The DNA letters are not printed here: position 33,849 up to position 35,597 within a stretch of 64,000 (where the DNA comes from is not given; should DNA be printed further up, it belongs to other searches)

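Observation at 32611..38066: Self-contained tyrosine-phosphorylation cassette with no polysaccharide-synthesis genes: CpsB phosphatase, two tandem fused Wzz/BY-kinases and two flanking Ig-like membrane proteins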

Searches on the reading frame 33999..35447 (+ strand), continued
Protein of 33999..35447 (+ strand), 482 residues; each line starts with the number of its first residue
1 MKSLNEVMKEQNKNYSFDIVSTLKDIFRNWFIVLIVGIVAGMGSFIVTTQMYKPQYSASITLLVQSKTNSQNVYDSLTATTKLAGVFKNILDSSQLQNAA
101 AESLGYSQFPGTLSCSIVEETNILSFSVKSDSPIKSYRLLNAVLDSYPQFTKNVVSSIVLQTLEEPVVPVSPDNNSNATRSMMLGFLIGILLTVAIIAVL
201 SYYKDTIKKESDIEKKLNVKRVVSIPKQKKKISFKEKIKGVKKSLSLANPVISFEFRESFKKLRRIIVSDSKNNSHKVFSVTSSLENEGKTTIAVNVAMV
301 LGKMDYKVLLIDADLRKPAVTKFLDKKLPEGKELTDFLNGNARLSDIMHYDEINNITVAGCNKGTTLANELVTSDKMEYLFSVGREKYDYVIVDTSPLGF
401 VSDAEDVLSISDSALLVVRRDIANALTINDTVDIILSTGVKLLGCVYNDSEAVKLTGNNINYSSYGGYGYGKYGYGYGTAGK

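Call 20: find_encoding_contigs(protein=P0011, flank=10000, max_places=1)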
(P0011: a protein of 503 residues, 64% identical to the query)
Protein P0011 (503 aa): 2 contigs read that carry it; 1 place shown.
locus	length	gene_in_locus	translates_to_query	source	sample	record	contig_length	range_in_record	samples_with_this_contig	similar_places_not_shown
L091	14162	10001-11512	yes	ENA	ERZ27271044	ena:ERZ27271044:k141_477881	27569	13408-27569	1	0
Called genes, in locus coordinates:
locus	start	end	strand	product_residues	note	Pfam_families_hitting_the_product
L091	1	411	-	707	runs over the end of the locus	PF00403:HMA, PF00122:E1-E2_ATPase, PF00702:Hydrolase, PF08282:Hydrolase_3 (weak)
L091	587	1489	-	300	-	PF25087:GMPPB_C (faint), PF00132:Hexapep (weak)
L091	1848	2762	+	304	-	PF02445:NadA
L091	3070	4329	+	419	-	PF00668:Condensation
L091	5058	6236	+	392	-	PF14286:DHHW, PF16822:ALGX (weak)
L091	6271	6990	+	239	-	PF00293:NUDIX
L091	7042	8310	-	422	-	PF01595:CNNM, PF00571:CBS (weak), PF03471:CorC_HlyC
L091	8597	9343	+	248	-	PF02811:PHP (weak), PF19567:CpsB_CapC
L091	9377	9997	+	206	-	-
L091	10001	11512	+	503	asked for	PF02706:Wzz (weak), PF01656:CbiA (weak), PF09140:MipZ (weak), PF10609:ParA (weak), PF13614:AAA_31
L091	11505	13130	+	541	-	-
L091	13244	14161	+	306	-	?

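Call 21: find_encoding_contigs(protein=P0013, flank=10000, max_places=1)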
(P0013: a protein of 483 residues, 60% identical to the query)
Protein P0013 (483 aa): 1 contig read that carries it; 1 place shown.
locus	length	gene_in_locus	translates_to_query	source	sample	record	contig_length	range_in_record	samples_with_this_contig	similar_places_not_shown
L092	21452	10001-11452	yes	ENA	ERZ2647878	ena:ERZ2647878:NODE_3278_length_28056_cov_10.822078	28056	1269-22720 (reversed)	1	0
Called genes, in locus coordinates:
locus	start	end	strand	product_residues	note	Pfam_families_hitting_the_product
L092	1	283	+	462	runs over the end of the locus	PF00078:RVT_1, PF08388:GIIM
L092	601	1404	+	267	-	PF01909:NTP_transf_2 (faint), PF18765:Polbeta (weak), PF13228:DUF4037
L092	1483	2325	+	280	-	PF13177:DNA_pol3_delta2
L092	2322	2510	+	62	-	-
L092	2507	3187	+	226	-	PF04468:PSP1, PF28472:PSP1_3rd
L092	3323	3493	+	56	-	PF00037:Fer4, PF13237:Fer4_10, PF14697:Fer4_21, PF12838:Fer4_7, PF13187:Fer4_9, PF13484:Fer4_16 (weak), PF25160:LdpA_Fe-S-bd (weak), PF00037:Fer4, +6 more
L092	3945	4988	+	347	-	PF24405:Pua-like (faint)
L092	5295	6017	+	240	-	PF20260:PUA_4 (weak), PF04452:Methyltrans_RNA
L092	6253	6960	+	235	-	PF01048:PNP_UDP_1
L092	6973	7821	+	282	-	PF08543:Phos_pyr_kin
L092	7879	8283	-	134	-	PF06541:ABC_trans_CmpB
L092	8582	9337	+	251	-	PF02811:PHP (weak), PF19567:CpsB_CapC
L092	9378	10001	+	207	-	-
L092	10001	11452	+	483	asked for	PF02706:Wzz (weak), PF10609:ParA, PF01656:CbiA, PF09140:MipZ (weak), PF13614:AAA_31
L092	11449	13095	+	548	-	PF06564:CBP_BcsQ (weak), PF10609:ParA, PF01656:CbiA, PF13614:AAA_31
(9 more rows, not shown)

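Call 25: search_protein_families(library=pfam, proteins=[L014:14077-16122:+, L014:16305-17645:+, L014:17784-20549:+, L019:10057-11097:+, L019:11110-12756:+, L022:13835-15610:+, L022:4983-6068:-, L028:14388-17651:-, L023:7660-8451:+, L028:5543-6844:+], max_evalue=0.001)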
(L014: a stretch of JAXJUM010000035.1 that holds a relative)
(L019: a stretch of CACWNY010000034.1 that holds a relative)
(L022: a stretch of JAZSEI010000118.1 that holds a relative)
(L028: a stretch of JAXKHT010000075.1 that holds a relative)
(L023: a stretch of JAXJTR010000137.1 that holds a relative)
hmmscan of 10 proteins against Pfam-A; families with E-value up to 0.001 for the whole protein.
L014:14077-16122:+ (681 aa): 8 families
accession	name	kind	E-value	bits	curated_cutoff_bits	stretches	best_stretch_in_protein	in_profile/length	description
PF00271.37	Helicase_C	-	8.9e-24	84.3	23.5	1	461-570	9-108/110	Helicase conserved C-terminal domain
PF00270.35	DEAD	-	2.4e-23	83.1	26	1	257-418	2-164/167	DEAD/DEAH box helicase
PF17191.10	RecG_wedge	-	1.2e-22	80.7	23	1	9-163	2-157/162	RecG wedge domain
PF19833.4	RecG_dom3_C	-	9.8e-14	51.6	26.8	1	598-673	1-78/87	ATP-dependent DNA helicase RecG, domain 3, C-terminal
PF04851.21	ResIII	-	7e-12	46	22.5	1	256-413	5-162/164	Type III restriction enzyme, res subunit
PF22590.2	Cas3-like_C_2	-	0.00013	22.7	27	1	482-571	11-104/106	CRISPR-associated nuclease/helicase Cas3, C-terminal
PF01336.31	tRNA_anti-codon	-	0.00036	20.9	27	1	72-134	7-73/75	OB-fold nucleic acid binding domain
PF13604.12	AAA_30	-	0.00056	20.1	27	0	277-399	19-110/191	AAA domain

L014:16305-17645:+ (446 aa): 3 families
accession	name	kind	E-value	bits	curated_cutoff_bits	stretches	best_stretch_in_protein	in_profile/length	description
PF00768.25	Peptidase_S11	-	1.2e-49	169.4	27.6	1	46-273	16-238/239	D-alanyl-D-alanine carboxypeptidase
PF07943.18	PBP5_C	-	9.4e-14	51.8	21.2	1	304-394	3-91/91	Penicillin-binding protein 5, C-terminal domain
PF13354.11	Beta-lactamase2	-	8.1e-13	48.6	22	1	46-191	3-142/214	Beta-lactamase enzyme family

L014:17784-20549:+ (921 aa): 2 families
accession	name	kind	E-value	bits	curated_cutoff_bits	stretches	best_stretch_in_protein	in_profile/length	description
PF04464.20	Glyphos_transf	-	5e-36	124.9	22.1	1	541-910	9-367/367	CDP-Glycerol:Poly(glycerophosphate) glycerophosphotransferase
PF00535.33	Glycos_transf_2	-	8e-11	42.6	23.3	1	23-161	1-145/168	Glycosyl transferase family 2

L019:10057-11097:+ (346 aa): 3 families
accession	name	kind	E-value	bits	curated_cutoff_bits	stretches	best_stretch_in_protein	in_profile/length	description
PF00106.31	adh_short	-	2e-23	83.3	26.6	2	44-137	1-90/195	short chain dehydrogenase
PF13561.12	adh_short_C2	-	1.2e-14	54.9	27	1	196-292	89-177/236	Enoyl-(Acyl carrier protein) reductase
PF01370.27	Epimerase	-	1e-05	25.5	20.9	1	47-184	2-120/240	NAD dependent epimerase/dehydratase family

L019:11110-12756:+ (548 aa): 1 family
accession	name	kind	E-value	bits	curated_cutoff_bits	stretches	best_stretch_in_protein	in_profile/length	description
PF13306.12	LRR_5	-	2.6e-16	60.1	27.7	1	84-195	2-112/127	BspA type Leucine rich repeat region (6 copies)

L022:13835-15610:+ (591 aa): 14 families
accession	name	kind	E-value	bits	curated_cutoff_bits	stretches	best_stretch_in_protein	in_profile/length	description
PF13177.12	DNA_pol3_delta2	-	5.3e-47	160.2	27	1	52-208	2-159/161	DNA polymerase III, delta subunit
PF12169.13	DNA_pol3_gamma3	-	2.3e-15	57.1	24.4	1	262-390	1-129/143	DNA polymerase III subunits gamma and tau domain III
PF00004.35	AAA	-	9.6e-14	52.4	21.2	1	73-205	2-124/131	ATPase family associated with various cellular activities (AAA)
PF22608.2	DNAX_ATPase_lid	-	7.3e-12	45.3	27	1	215-259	3-47/49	DNA polymerase III clamp loader subunit, ATPase lid domain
PF13401.12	AAA_22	-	4.6e-06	27.4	27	1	73-188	9-123/130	AAA domain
PF21694.2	DNA_pol3_delta_C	-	1.8e-05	25.1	27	1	277-330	2-55/121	DNA polymerase III delta subunit, C-terminal domain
PF07728.20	AAA_5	-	3.5e-05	24.3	22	1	73-178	3-94/139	AAA domain (dynein-related subfamily)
PF05496.18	RuvB_N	-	5.7e-05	23.4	27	0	42-95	2-59/159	Holliday junction DNA helicase RuvB P-loop domain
PF13604.12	AAA_30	-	6.2e-05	23.3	27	1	72-184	21-122/191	AAA domain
PF13238.12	AAA_18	-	8.9e-05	23.4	29.4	0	74-116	3-44/128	AAA domain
PF21960.2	RCF1-5-like_lid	-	0.00024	21.4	27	1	217-252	2-38/43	RCF1/5-like, AAA+ ATPase lid domain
PF13173.12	AAA_14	-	0.00051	20.5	27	0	70-177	3-88/129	AAA domain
PF13479.12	AAA_24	-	0.00058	20.2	27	0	72-169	5-83/195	AAA domain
PF13245.12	AAA_19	-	0.00079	20.1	25.1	0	66-183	8-122/134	AAA domain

L022:4983-6068:- (361 aa): 3 families
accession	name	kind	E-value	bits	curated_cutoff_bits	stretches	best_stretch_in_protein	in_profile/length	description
PF02368.24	Big_2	-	2.7e-09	37.3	22.8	1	223-290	3-76/79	Bacterial Ig-like domain (group 2)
PF05257.22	CHAP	-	5.3e-05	24.1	26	1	108-193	11-80/81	CHAP domain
PF22359.2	Big-like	-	0.00072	20.2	27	0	252-295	4-46/48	Bacterial Ig-like domain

L028:14388-17651:- (1087 aa): 5 families
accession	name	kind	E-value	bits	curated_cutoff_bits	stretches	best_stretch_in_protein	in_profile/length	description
PF16738.10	CBM26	-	3.6e-18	65.9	28.1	1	846-916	1-70/70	Starch-binding module 26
PF06458.18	MucBP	-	1.5e-16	61.3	23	3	775-836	2-63/63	MucBP domain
PF00128.31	Alpha-amylase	-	2.4e-11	44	22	1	217-313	23-100/446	Alpha amylase, catalytic domain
PF02922.24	CBM_48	-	1.1e-10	42.1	22.4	1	52-135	2-82/83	Carbohydrate-binding module 48 (Isoamylase N-terminal domain)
PF00404.24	Dockerin_1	-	3.5e-08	33.9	22.9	1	1012-1067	1-55/57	Dockerin type I domain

L023:7660-8451:+ (263 aa): 1 family
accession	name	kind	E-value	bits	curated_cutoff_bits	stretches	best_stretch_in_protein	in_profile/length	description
PF00899.27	ThiF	-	2.3e-43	148.5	28.1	1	26-257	5-202/238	ThiF family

L028:5543-6844:+ (433 aa): 1 family
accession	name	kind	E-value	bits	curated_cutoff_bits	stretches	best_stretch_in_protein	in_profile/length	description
PF06245.16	DUF1015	-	9.3e-96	321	25.8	1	10-344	1-324/325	Protein of unknown function (DUF1015)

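Call 26: search_protein_families(library=pfam, proteins=[L060:4656-6395:+, L060:6464-8416:+, L060:12902-13639:+, L060:13641-14576:+, L040:12969-13406:+, L040:13549-15090:+, L040:7057-8328:+, L040:6557-7054:+, L040:1978-3741:+, L085:13041-14063:+], max_evalue=0.001)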
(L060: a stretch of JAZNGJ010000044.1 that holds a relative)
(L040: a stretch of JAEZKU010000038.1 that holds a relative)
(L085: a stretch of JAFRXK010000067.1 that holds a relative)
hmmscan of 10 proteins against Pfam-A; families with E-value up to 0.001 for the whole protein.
L060:4656-6395:+ (579 aa): 0 families

L060:6464-8416:+ (650 aa): 6 families
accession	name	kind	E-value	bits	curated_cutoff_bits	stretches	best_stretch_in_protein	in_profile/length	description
PF00664.28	ABC_membrane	-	7.1e-34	118.2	28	1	100-370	1-274/274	ABC transporter transmembrane region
PF00005.33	ABC_tran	-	3e-26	93.1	25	1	431-581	1-137/137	ABC transporter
PF13304.12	AAA_21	-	4.6e-05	24.1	27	0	553-611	238-300/304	AAA domain, putative AbiEii toxin, Type IV TA system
PF13191.12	AAA_16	-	0.00028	21.8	32.6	0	437-579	19-141/167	AAA ATPase domain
PF13401.12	AAA_22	-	0.00079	20.2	27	0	442-516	6-64/130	AAA domain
PF02463.25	SMC_N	-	0.00088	19.2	40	0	560-624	148-212/220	RecF/RecN/SMC N terminal domain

L060:12902-13639:+ (245 aa): 1 family
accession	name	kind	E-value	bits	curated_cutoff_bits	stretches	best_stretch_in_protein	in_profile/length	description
PF02397.22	Bac_transf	-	1.1e-53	181.9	27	1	41-233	1-179/179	Bacterial sugar transferase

L060:13641-14576:+ (311 aa): 1 family
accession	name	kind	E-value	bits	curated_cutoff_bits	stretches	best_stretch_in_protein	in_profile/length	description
PF00248.27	Aldo_ket_red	-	5.2e-65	219.8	24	1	16-310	2-290/291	Aldo/keto reductase family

L040:12969-13406:+ (145 aa): 1 family
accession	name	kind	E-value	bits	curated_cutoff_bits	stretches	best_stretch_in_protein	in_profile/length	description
PF01042.26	Ribonuc_L-PSP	-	1.5e-44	151.3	27.3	1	28-143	2-120/121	Endoribonuclease L-PSP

L040:13549-15090:+ (513 aa): 3 families
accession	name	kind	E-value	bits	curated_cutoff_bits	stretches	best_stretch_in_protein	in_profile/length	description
PF00015.26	MCPsignal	-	1.5e-37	129.5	34.6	1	173-326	2-169/172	Methyl-accepting chemotaxis protein (MCP) signalling domain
PF06103.16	DUF948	-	0.00047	20.7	37.2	0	145-207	26-88/89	Bacterial protein of unknown function (DUF948)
PF06008.19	Laminin_I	-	0.00053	20.2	34.6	1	74-214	3-135/259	Laminin Domain I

L040:7057-8328:+ (423 aa): 1 family
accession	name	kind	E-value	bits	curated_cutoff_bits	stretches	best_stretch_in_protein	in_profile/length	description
PF14907.12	NTP_transf_5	-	1.2e-52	179.4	31.2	1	28-283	2-249/249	Uncharacterised nucleotidyltransferase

L040:6557-7054:+ (165 aa): 1 family
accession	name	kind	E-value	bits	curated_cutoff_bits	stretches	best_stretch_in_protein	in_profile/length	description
PF00717.28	Peptidase_S24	-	0.00045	20.4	23.3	1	13-88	20-93/116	Peptidase S24-like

L040:1978-3741:+ (587 aa): 8 families
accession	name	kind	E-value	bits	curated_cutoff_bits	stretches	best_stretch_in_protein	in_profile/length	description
PF00664.28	ABC_membrane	-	1e-37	130.7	28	1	38-307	1-273/274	ABC transporter transmembrane region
PF00005.33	ABC_tran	-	1.5e-27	97.3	25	1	375-525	1-137/137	ABC transporter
PF13304.12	AAA_21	-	2.3e-07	31.6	27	0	496-558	237-303/304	AAA domain, putative AbiEii toxin, Type IV TA system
PF02463.25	SMC_N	-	6.4e-07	29.4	40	1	323-569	74-213/220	RecF/RecN/SMC N terminal domain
PF09818.15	ABC_ATPase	-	0.00037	20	23.2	0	470-541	132-202/283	P-loop domain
PF00437.27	T2SSE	-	0.00055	19.1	24.9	0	345-424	106-180/370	Type II/IV secretion system protein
PF13191.12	AAA_16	-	0.00063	20.7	32.6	0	383-526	22-144/167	AAA ATPase domain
PF13401.12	AAA_22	-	0.0007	20.4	27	0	385-523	5-93/130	AAA domain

L085:13041-14063:+ (340 aa): 3 families
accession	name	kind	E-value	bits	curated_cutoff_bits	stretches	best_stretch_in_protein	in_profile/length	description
PF00005.33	ABC_tran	-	2e-35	122.8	25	1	36-178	2-136/137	ABC transporter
PF13304.12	AAA_21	-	1e-11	45.9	27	1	134-209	221-300/304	AAA domain, putative AbiEii toxin, Type IV TA system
PF13732.12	DrrA1-3_C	-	0.00012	23.2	27.4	1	233-325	3-80/81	ATP-binding protein DrrA1-3-like, C-terminal domain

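Call 40: search_solved_structures(query=window:33999-35447:+, max_evalue=0.001)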
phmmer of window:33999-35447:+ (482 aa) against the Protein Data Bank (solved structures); distinct sequences matched with E-value up to 0.001: 25.
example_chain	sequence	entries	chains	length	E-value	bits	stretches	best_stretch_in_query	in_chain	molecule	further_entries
6u1q_A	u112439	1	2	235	1.1e-20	77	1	273-468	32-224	VpsO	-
3bfv_A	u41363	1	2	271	7.6e-20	74.2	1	205-451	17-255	Membrane protein CapA1, Protein tyrosine kinase,Protein tyrosine kinase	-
4jlv_A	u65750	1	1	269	2e-19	72.8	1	205-455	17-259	C-terminal fragment of Membrane protein CapA1, Putative uncharacterized protein capB1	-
2ved_A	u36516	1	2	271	4.8e-19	71.6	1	205-451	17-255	MEMBRANE PROTEIN CAPA1, PROTEIN TYROSINE KINASE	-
4jmp_A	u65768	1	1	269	5.4e-19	71.4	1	207-451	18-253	C-terminal fragment of CapA, Protein tyrosine kinase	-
7nhr_A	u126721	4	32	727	1.1e-17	67.1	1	177-477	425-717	Putative transmembrane protein Wzc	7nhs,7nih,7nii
3cio_A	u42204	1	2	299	3.8e-17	65.3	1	246-478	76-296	Tyrosine-protein kinase etk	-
9exo_H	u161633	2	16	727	4.7e-17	65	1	177-476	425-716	Putative transmembrane protein Wzc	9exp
9exq_D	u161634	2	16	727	5.6e-17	64.7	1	177-472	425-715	Putative transmembrane protein Wzc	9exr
9i2q_D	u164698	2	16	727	2.8e-16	62.5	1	177-474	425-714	Putative transmembrane protein Wzc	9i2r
7ni2_A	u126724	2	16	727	1.1e-15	60.4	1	177-454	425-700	Tyrosine-protein kinase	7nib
6z0p_A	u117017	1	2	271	5.5e-15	58.2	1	246-450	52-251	BceF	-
9xgv_A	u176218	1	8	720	1.2e-11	47.2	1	179-474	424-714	Tyrosine-protein kinase wzc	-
9r62_I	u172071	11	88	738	1.9e-11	46.5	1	183-475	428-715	Tyrosine-protein kinase wzc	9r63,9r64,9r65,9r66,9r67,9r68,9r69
1g3q_A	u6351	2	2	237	3.7e-11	45.6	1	277-448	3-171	CELL DIVISION INHIBITOR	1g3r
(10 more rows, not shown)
